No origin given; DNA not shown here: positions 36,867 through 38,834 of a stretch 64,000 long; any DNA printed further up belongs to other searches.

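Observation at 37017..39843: Phage-encoded two-subunit type IIB (Topo VI-like) topoisomerase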

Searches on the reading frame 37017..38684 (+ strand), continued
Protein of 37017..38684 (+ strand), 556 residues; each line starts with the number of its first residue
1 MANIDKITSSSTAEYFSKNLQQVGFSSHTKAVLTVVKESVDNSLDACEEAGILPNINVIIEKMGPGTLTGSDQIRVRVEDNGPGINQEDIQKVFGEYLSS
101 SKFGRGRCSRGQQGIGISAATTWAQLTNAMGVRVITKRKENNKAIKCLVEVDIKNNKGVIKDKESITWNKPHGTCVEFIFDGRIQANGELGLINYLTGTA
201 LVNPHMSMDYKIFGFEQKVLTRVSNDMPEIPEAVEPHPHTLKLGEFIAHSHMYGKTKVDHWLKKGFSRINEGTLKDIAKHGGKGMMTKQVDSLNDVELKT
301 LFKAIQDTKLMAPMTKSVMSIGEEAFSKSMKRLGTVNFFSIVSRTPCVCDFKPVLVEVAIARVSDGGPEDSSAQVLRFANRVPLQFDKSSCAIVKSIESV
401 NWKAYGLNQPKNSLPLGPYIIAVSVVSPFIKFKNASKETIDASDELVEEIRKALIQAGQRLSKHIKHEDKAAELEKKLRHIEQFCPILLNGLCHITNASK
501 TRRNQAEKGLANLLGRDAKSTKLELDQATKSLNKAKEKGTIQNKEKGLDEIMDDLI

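Call 90: predict_structure(alignment_id=A4)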
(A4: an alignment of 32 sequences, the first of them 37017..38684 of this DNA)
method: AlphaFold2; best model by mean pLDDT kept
length: 556 residues; sequences in the alignment: 32
mean_pLDDT: 63.6   pTM: 0.45
mean pLDDT of the five models: 63.6, 62.2, 60.0, 59.0, 57.2
residues with pLDDT >= 90: 39; 70-90: 204; 50-70: 169; < 50: 144
segments of 3 or more residues with pLDDT < 50: 1-24, 97-126, 230-241, 311-328, 332-338, 379-387, 429-447, 449-451, 539-556
pLDDT, mean of each block of 10 residues (from residue 1): 31 30 54 73 77 91 80 89 86 56 32 34 50 87 88 68 90 89 73 73 79 87 69 33 56 69 66 78 79 74 64 29 45 49 62 61 57 56 46 68 68 65 57 30 42 53 65 71 73 78 76 70 75 64 43 43
secondary structure, 60 per line:
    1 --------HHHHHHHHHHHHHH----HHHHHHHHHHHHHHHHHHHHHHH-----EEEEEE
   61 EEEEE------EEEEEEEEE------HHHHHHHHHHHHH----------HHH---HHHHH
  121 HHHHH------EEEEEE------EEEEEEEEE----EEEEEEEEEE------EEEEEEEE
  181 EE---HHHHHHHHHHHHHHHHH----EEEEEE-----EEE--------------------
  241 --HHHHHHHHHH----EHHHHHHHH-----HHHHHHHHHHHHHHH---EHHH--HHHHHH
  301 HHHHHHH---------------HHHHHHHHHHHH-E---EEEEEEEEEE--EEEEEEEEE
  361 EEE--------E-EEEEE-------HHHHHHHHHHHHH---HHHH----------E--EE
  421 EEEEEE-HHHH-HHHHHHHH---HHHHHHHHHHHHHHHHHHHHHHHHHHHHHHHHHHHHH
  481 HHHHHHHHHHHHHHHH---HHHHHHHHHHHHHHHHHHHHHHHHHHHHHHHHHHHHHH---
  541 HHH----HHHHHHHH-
elements in order: H9-22 H27-49 E55-65 E72-80 H87-99 H116-125 E132-137 E144-152 E157-166 E173-182 H186-202 E207-212 E218-220 H243-252 H258-265 H271-285 H295-307 H323-334 E340-349 E352-363 E374-378 H386-398 H402-405 E419-426 H428-431 H433-440 H444-496 H500-537 H548-555

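Call 92: fold_search(model_id=the predicted structure, library=pdb)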
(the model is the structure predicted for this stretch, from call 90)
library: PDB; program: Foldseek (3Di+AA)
matches with E <= 10: 873; with E <= 0.001: 84
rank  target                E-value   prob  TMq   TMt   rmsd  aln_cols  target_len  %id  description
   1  9o0g_B                1.7e-29  1.00  0.38  0.35  22.4       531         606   30  CryoEM structure of M. mazei topoisomerase VI(A-E342Q)-minicircle DNA complex in cleavage state (released 2026-02-25)
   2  9o0g_D                1.1e-27  1.00  0.37  0.35  21.7       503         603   33  CryoEM structure of M. mazei topoisomerase VI(A-E342Q)-minicircle DNA complex in cleavage state (released 2026-02-25)
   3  9o8p_B                3.6e-27  1.00  0.37  0.34  21.9       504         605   33  CryoEM structure of M. mazei topoisomerase VI-minicircle DNA complex (released 2026-02-25)
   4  9o8z_D                3.4e-25  1.00  0.37  0.35  23.8       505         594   34  CryoEM structure of M. mazei topoisomerase VI-minicircle DNA complex in partially unfolded transducer state (released 2026-02-25)
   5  1mx0_C                1.7e-23  1.00  0.38  0.44  19.9       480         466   26  Structure of topoisomerase subunit (released 2003-01-07)
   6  1mx0_A                2.4e-23  1.00  0.37  0.44  19.6       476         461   26  Structure of topoisomerase subunit (released 2003-01-07)
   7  1mx0_D                5.6e-23  1.00  0.38  0.44  19.2       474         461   26  Structure of topoisomerase subunit (released 2003-01-07)
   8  2q2e_B                7.0e-23  1.00  0.38  0.37  21.6       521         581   31  Crystal structure of the topoisomerase VI holoenzyme from Methanosarcina mazei (released 2007-07-10)
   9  1z5a_B                2.4e-22  1.00  0.38  0.45  18.9       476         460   26  Topoisomerase VI-B, ADP-bound dimer form (released 2005-06-14)
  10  1mx0_E                2.8e-22  1.00  0.38  0.45  18.8       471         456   27  Structure of topoisomerase subunit (released 2003-01-07)
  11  1mx0_B                3.3e-22  1.00  0.37  0.44  18.2       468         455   26  Structure of topoisomerase subunit (released 2003-01-07)
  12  1z59                  4.3e-22  1.00  0.38  0.44  20.6       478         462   25  Topoisomerase VI-B, ADP-bound monomer form (released 2005-06-14)
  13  1mu5                  5.0e-22  1.00  0.37  0.44  20.6       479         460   24  Structure of topoisomerase subunit (released 2003-01-07)
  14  2hkj                  2.4e-21  1.00  0.38  0.44  20.4       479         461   24  Topoisomerase VI-B bound to radicicol (released 2006-08-29)
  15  2zbk_B                2.6e-21  1.00  0.38  0.42  22.6       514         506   26  Crystal structure of an intact type II DNA topoisomerase: insights into DNA transfer mechanisms (released 2008-02-12)
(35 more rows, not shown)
